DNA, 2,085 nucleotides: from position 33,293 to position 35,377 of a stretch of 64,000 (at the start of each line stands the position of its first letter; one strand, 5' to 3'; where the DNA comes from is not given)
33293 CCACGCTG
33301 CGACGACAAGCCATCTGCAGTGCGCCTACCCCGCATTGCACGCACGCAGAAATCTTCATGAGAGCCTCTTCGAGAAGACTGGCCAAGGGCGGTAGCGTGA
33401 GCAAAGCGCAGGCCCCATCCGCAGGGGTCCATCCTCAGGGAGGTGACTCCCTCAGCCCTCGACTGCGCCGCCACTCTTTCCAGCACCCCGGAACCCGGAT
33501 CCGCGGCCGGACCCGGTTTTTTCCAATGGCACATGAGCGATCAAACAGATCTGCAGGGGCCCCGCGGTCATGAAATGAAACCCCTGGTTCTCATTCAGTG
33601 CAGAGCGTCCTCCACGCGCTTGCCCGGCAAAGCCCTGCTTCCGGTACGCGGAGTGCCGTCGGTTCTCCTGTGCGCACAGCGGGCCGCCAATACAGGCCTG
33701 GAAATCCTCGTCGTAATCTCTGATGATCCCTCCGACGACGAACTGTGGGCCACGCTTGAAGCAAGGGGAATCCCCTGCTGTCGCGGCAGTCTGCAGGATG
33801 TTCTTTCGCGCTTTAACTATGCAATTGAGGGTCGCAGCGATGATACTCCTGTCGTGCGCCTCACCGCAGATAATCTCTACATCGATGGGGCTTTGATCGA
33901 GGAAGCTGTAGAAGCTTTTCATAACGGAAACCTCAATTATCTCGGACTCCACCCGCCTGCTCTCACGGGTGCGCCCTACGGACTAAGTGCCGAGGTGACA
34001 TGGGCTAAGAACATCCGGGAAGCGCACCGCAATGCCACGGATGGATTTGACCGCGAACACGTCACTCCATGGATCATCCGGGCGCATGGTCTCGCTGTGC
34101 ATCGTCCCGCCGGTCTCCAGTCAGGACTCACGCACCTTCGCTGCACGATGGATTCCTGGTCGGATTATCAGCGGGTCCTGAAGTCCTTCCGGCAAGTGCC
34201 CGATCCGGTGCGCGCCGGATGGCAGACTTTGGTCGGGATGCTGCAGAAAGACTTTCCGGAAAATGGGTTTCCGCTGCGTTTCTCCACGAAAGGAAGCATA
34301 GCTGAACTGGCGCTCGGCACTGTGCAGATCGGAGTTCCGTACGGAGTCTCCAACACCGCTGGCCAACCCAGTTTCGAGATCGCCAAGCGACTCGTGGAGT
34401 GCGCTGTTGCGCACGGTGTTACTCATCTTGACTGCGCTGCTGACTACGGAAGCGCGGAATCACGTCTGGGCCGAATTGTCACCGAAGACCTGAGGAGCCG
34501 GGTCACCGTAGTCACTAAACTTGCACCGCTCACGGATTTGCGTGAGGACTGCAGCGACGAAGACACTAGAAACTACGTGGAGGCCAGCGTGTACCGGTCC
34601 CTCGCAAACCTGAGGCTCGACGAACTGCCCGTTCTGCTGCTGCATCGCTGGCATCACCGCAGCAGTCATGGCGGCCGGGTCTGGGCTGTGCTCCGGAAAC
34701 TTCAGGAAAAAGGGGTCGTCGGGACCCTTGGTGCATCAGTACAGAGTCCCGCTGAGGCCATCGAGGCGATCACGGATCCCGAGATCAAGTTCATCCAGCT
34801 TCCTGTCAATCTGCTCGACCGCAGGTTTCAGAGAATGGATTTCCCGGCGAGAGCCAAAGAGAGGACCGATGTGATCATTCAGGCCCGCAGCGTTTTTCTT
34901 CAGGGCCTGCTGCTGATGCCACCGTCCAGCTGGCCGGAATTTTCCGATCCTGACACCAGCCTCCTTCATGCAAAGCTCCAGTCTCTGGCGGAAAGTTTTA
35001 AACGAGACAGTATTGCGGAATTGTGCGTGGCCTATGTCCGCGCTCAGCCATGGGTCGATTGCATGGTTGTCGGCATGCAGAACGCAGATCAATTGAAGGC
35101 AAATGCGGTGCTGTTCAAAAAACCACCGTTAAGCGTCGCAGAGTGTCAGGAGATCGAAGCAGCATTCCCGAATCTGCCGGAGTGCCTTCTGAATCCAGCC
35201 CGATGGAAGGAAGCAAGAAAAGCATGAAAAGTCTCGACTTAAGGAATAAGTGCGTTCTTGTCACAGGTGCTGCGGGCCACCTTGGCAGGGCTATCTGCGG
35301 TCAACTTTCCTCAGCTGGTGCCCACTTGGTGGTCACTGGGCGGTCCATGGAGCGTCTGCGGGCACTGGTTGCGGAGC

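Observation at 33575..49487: Complete pseudaminic-acid pathway embedded in a Wzm/Wzt (ABC-transporter-dependent) glycan locus with unusual enzyme fusions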

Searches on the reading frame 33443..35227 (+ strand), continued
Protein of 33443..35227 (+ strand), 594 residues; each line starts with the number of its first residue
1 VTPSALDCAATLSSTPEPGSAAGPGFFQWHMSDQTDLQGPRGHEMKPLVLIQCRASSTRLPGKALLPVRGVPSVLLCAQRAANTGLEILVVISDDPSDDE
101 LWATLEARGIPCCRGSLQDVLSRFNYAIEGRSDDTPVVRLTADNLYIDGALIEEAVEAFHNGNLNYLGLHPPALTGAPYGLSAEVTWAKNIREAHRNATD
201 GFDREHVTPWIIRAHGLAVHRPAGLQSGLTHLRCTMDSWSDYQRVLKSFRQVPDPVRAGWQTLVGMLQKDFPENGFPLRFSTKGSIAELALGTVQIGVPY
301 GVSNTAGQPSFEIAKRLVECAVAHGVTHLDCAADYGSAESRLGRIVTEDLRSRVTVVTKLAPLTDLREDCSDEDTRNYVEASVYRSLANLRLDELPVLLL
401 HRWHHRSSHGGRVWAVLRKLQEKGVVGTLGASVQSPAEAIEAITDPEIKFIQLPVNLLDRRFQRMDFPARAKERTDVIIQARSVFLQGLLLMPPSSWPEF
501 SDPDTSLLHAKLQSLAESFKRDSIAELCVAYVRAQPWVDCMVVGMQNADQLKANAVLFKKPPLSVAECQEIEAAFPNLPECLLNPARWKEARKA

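Call 32: get_annotated_region(hit=H3, flank=9000)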
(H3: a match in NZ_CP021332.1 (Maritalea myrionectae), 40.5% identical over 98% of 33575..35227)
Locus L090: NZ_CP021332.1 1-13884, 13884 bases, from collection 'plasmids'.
description: Maritalea myrionectae strain HL2708#5 plasmid pHL2708Y3, complete sequence
organism: Maritalea myrionectae (NCBI taxid 454601)
taxonomy: Bacteria; Pseudomonadota; Alphaproteobacteria; Hyphomicrobiales; Devosiaceae; Maritalea; Maritalea myrionectae
host: -; source: pure culture,Lava; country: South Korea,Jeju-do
typing (MOB-suite, as given by PLSDB): non-mobilizable
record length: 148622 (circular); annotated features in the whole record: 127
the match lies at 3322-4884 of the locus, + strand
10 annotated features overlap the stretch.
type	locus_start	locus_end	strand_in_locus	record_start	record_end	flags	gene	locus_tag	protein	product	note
CDS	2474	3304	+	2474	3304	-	-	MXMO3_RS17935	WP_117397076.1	SDR family oxidoreductase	-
CDS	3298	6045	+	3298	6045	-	-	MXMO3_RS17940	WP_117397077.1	aldo/keto reductase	-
CDS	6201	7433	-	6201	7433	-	-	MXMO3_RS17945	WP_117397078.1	glycosyltransferase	-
CDS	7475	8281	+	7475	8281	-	-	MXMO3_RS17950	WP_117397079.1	glycosyltransferase family A protein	-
CDS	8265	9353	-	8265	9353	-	-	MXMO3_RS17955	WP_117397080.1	AGE family epimerase/isomerase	-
CDS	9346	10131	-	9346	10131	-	-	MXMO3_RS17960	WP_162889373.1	alpha-2,3-sialyltransferase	-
CDS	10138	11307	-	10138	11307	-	-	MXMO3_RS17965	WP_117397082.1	acylneuraminate cytidylyltransferase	-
CDS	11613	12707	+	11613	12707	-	-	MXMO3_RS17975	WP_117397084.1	DUF6716 putative glycosyltransferase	-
CDS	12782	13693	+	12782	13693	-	-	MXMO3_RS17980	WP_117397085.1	N-acetylneuraminate synthase family protein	GO:0016051 - carbohydrate biosynthetic process [Evidence IEA]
CDS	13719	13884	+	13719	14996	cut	-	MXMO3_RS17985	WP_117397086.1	sugar transferase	-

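Call 33: get_annotated_region(hit=H2, flank=9000)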
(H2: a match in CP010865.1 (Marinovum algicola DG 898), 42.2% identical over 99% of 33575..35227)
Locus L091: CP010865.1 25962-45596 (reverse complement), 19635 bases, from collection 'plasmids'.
description: Marinovum algicola DG 898 plasmid pMaD10, complete sequence
organism: Marinovum algicola DG 898 (NCBI taxid 988812)
taxonomy: Bacteria; Pseudomonadota; Alphaproteobacteria; Rhodobacterales; Roseobacteraceae; Marinovum; Marinovum algicola; Marinovum algicola DG 898
host: -; source: -; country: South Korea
typing (MOB-suite, as given by PLSDB): non-mobilizable; replicon rep_cluster_252
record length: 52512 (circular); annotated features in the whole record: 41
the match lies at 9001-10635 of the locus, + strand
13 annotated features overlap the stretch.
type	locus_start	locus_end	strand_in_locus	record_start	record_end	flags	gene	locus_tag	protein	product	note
CDS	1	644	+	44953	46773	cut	-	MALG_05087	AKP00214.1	Glucosamine 6-phosphate synthetase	-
CDS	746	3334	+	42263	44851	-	-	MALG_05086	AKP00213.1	Mannosyltransferase OCH1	-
CDS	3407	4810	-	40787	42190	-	-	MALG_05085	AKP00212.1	Phosphomannomutase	-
CDS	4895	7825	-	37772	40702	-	-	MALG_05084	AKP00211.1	hypothetical protein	-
CDS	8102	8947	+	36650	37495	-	-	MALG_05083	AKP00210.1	Dehydrogenase with variable specificity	-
CDS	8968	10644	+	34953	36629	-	-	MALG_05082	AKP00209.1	Spore coat polysaccharide biosynthesis protein F, CMP-KDO synthetase-like protein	-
CDS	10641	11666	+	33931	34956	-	-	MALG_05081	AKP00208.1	Capsule polysaccharide export protein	-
CDS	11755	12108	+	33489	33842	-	-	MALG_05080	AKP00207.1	hypothetical protein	-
CDS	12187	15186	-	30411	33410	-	-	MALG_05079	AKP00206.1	hypothetical protein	-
CDS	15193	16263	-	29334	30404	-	-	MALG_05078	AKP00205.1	pseudaminic acid synthase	-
CDS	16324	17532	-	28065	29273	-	-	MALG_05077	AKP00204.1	Tetratricopeptide repeat protein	-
CDS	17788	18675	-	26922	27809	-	-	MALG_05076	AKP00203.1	UDP-glucose 4-epimerase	-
CDS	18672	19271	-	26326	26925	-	-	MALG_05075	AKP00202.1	UDP-glucose 4-epimerase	-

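Call 43: search_solved_structures(query=A2, max_evalue=0.00001)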
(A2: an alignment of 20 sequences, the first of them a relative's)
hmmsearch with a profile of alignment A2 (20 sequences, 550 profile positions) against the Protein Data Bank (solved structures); distinct sequences matched with E-value up to 0.00001: 94 (the best 60 are shown).
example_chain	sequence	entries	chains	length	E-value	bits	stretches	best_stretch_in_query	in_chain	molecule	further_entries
6oew_A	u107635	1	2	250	5.8e-34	120.5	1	1-203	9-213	Cytidylyltransferase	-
1pyf_A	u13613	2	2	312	4.9e-20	74.5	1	253-532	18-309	IolS protein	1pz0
1ynp_A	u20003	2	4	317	3e-18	68.6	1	240-531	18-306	oxidoreductase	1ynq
4exa_A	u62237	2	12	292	3.1e-17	65.2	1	240-421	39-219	Putative uncharacterized protein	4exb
3n2t_A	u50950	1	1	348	6.2e-17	64.2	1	263-455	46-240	Putative oxidoreductase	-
1pz1_A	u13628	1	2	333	2.2e-15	59.1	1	245-534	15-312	General stress protein 69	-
1vh1_A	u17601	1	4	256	6.5e-13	51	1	2-130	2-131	3-deoxy-manno-octulosonate cytidylyltransferase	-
3k8d_A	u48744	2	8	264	7e-13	50.9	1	2-130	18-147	3-deoxy-manno-octulosonate cytidylyltransferase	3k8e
3n6q_A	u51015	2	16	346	1.2e-12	50.2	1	247-539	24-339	YghZ aldo-keto reductase | ALDO-KETO REDUCTASE AKR14A1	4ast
4aub_A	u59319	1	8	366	1.4e-12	49.9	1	248-539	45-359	ALDO-KETO REDUCTASE AKR14A1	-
8ees_A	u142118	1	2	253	2.7e-12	48.9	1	3-130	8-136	3-deoxy-manno-octulosonate cytidylyltransferase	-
9wk1_D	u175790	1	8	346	7.4e-12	47.5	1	240-398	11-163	DON 3-epimerase chain D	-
8wzz_A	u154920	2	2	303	1.6e-11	46.4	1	269-402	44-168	SDR16 | short-chain dehydrogenase/reductase 16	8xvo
5t79_A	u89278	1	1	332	2.1e-11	46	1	261-533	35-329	Aldo-keto Reductase, OXIDOREDUCTASE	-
6ovq_A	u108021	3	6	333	2.3e-11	45.9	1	269-389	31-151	Putative Side chain reductase | MtmW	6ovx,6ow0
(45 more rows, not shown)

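Call 56: find_encoding_contigs(protein=P0002, flank=10000, max_places=6)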
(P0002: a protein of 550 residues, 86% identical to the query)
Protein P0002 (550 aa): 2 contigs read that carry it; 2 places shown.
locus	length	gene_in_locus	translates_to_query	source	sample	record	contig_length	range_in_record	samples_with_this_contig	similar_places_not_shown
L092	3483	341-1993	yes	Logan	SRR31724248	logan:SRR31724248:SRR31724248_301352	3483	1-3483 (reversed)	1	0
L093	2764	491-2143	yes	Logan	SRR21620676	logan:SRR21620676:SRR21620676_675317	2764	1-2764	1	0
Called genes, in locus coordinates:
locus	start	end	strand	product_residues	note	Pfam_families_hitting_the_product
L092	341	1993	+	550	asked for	PF02348:CTP_transf_3, PF00248:Aldo_ket_red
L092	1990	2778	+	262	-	PF00106:adh_short, PF01370:Epimerase (weak), PF08659:KR, PF13561:adh_short_C2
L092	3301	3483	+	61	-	?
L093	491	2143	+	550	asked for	PF02348:CTP_transf_3, PF00248:Aldo_ket_red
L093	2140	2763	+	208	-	?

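Call 67: find_homologous_proteins(query=L041:9992-11614:+, max_evalue=1e-20)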
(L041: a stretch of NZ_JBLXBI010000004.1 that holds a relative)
Query L041:9992-11614:+ (541 aa): 1591 proteins with E <= 1e-20 among 8000 candidates; the best 120 are listed.
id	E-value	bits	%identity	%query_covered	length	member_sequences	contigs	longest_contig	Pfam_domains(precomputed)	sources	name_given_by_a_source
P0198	0.0e+0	1154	94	100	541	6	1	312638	PF00248.28,PF12804.14,PF02348.26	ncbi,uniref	ncbi:aldo/keto reductase [Idiomarina sp.]|uniref:aldo/keto reductase n=1 Tax=Idiomarina sp. TaxID=18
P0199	2.1e-275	933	79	95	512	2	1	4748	PF00248.28,PF02348.26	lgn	-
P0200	1.0e-256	871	70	99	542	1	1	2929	PF00248.28,PF02348.26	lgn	-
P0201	5.5e-200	684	57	99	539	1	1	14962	PF00248.28,PF12804.14,PF02348.26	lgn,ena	-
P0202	5.8e-198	677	56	99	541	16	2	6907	PF00248.28,PF02348.26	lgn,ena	-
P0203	1.2e-197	676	58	99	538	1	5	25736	PF00248.28,PF02348.26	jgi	jgi:spore coat polysaccharide biosynthesis protein SpsF (cytidylyltransferase family)/aryl-alcohol d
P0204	1.2e-196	673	57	100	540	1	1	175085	PF00248.28,PF02348.26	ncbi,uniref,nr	ncbi:aldo/keto reductase [Acinetobacter sp. Ac_5812]|uniref:aldo/keto reductase n=1 Tax=Acinetobacte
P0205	2.2e-196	672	56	100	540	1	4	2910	PF00248.28,PF02348.26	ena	-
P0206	2.5e-196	672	56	100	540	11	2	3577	PF00248.28,PF02348.26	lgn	-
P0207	4.7e-196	671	56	99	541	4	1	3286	PF00248.28,PF02348.26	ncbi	ncbi:3-deoxy-manno-octulosonate cytidylyltransferase [compost metagenome]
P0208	1.3e-195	669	57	99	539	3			PF00248.28,PF02348.26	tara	tara:strand:+ start:3421 stop:5040 length:1620 start_codon:yes stop_codon:yes gene_type:complete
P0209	2.2e-195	669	56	99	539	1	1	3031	PF00248.28,PF12804.14,PF02348.26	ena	-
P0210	4.3e-195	668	55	100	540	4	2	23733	PF00248.28,PF12804.14,PF02348.26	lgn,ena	-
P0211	1.8e-194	666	56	99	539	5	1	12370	PF00248.28,PF12804.14,PF02348.26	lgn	-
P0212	2.7e-194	665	56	99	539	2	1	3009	PF00248.28,PF02348.26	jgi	-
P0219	4.2e-192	658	55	100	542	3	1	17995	PF00248.28,PF12804.14,PF02348.26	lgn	-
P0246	3.7e-187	641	55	100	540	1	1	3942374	PF00248.28,PF02348.26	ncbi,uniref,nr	ncbi:aldo/keto reductase [Acinetobacter calcoaceticus]|uniref:aldo/keto reductase n=2 Tax=Acinetobac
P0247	7.1e-187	640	53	99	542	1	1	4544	PF00248.28,PF02348.26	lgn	-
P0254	3.8e-186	638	54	100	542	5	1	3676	PF00248.28,PF02348.26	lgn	-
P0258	1.6e-185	636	54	99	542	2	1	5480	PF00248.28,PF02348.26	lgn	-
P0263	3.3e-185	635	53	99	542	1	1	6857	PF00248.28,PF02348.26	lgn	-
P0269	1.4e-184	633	54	100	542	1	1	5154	PF00248.28,PF02348.26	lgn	-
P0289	2.8e-183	629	54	100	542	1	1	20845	PF00248.28,PF02348.26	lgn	-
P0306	1.2e-182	626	54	100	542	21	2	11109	PF00248.28,PF02348.26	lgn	-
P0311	2.7e-182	625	54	100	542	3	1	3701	PF00248.28,PF02348.26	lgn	-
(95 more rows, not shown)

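Call 68: list_cluster_members(proteins=[P0306, P0254, P0200, P0219, P0269, P0289, P0311, P0258, P0263, P0247])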
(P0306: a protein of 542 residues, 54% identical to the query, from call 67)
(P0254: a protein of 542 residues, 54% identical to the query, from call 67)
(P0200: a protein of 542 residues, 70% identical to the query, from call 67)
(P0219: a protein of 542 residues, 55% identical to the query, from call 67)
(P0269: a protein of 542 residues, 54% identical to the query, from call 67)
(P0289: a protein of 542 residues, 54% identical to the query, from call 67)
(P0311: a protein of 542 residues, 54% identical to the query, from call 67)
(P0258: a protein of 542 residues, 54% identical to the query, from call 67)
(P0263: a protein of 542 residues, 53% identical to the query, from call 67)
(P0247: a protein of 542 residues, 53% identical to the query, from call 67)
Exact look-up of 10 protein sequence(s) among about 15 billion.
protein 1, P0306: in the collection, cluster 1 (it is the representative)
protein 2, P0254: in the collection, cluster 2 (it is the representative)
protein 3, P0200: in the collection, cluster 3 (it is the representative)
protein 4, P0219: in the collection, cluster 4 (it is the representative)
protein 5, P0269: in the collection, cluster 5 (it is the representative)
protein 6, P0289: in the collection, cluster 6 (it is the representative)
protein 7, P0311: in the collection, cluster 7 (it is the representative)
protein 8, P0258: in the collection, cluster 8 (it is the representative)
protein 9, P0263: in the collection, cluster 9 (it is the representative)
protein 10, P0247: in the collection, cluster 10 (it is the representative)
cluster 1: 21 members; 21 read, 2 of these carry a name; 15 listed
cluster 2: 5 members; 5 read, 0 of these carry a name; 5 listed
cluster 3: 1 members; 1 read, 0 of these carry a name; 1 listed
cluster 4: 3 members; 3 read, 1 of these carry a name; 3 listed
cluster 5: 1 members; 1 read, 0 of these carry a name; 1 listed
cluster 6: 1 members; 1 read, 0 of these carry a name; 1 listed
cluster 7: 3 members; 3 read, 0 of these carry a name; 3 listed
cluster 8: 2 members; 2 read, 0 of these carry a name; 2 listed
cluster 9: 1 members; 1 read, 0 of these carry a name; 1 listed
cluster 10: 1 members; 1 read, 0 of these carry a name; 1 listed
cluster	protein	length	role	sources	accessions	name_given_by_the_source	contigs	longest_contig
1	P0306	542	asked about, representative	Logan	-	-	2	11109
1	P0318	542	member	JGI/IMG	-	spore coat polysaccharide biosynthesis protein SpsF (cytidylyltransferase ...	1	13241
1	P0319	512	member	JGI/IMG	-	spore coat polysaccharide biosynthesis protein SpsF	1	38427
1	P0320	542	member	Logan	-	-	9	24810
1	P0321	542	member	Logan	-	-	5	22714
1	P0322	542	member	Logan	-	-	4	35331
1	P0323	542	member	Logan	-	-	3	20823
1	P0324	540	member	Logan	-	-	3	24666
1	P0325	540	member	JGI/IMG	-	-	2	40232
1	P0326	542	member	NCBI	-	-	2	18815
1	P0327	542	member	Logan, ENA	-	-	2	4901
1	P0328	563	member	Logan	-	-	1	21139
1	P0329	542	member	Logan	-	-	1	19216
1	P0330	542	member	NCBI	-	-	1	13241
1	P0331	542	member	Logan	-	-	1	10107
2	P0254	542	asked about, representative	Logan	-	-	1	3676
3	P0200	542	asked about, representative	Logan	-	-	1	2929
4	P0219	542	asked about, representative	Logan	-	-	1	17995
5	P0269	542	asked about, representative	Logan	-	-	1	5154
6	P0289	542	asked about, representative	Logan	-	-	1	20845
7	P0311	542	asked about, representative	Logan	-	-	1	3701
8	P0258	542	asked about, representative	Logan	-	-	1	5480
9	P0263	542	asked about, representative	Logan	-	-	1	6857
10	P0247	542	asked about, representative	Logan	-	-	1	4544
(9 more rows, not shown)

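Call 69: find_encoding_contigs(protein=P0246, flank=10000, max_places=1)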
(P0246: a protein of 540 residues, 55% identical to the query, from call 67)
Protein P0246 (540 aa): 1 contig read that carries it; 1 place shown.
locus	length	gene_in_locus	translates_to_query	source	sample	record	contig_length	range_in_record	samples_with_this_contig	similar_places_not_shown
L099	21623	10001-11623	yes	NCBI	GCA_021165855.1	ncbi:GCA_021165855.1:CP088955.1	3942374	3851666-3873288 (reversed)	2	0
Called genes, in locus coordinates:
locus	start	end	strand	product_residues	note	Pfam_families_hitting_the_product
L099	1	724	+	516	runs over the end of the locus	PF03023:MurJ, PF01554:MatE (faint)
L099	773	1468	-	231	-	PF01346:FKBP_N, PF00254:FKBP_C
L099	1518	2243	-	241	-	PF01346:FKBP_N, PF00254:FKBP_C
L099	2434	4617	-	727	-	PF02706:Wzz, PF09140:MipZ (faint), PF13807:GNVR, PF01656:CbiA, PF10609:ParA (weak), PF13614:AAA_31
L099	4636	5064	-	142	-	PF01451:LMWPc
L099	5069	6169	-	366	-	PF10531:SLBB (faint), PF02563:Poly_export, PF22461:SLBB_2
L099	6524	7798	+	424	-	PF03721:UDPG_MGDP_dh_N, PF00984:UDPG_MGDP_dh, PF03720:UDPG_MGDP_dh_C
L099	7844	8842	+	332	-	PF00106:adh_short (weak), PF01073:3Beta_HSD, PF01370:Epimerase, PF02719:Polysacc_synt_2, PF04321:RmlD_sub_bind (weak), PF05368:NmrA, PF13460:NAD_binding_10, PF16363:GDP_Man_Dehyd, +2 more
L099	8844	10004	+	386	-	PF00155:Aminotran_1_2, PF01041:DegT_DnrJ_EryC1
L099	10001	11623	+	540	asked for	PF02348:CTP_transf_3, PF00248:Aldo_ket_red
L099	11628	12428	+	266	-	PF00106:adh_short, PF01370:Epimerase (weak), PF08659:KR, PF13561:adh_short_C2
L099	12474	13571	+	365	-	PF04101:Glyco_tran_28_C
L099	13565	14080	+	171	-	PF13302:Acetyltransf_3, PF13420:Acetyltransf_4, PF00583:Acetyltransf_1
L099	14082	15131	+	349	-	PF03102:NeuB, PF08666:SAF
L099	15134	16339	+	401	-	PF01943:Polysacc_synt, PF13440:Polysacc_synt_3 (weak)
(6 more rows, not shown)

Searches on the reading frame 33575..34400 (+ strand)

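Call 15: search_protein_families(library=ncbifam, proteins=[window:33575-34400:+], max_evalue=1)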
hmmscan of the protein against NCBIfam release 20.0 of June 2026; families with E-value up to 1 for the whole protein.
window:33575-34400:+ (275 aa): 6 families
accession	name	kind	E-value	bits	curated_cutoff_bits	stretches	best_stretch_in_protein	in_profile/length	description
NF003952.0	PRK05450.1-5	subfamily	2.3e-07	30.2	193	1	2-118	2-119/250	3-deoxy-manno-octulosonate cytidylyltransferase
TIGR00466.1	kdsB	equivalog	2.5e-07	30.4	155.2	1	4-121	4-122/241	3-deoxy-manno-octulosonate cytidylyltransferase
NF003948.0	PRK05450.1-1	equivalog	2.5e-07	30.1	281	1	1-52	4-55/248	3-deoxy-manno-octulosonate cytidylyltransferase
NF009905.0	PRK13368.1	subfamily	1.3e-06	28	255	1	1-116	1-115/243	3-deoxy-manno-octulosonate cytidylyltransferase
NF003950.0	PRK05450.1-3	subfamily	0.00092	18.6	234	1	1-117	1-119/248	3-deoxy-manno-octulosonate cytidylyltransferase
TIGR03584.1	PseF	equivalog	0.057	13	205.7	1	5-52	2-49/222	pseudaminic acid cytidylyltransferase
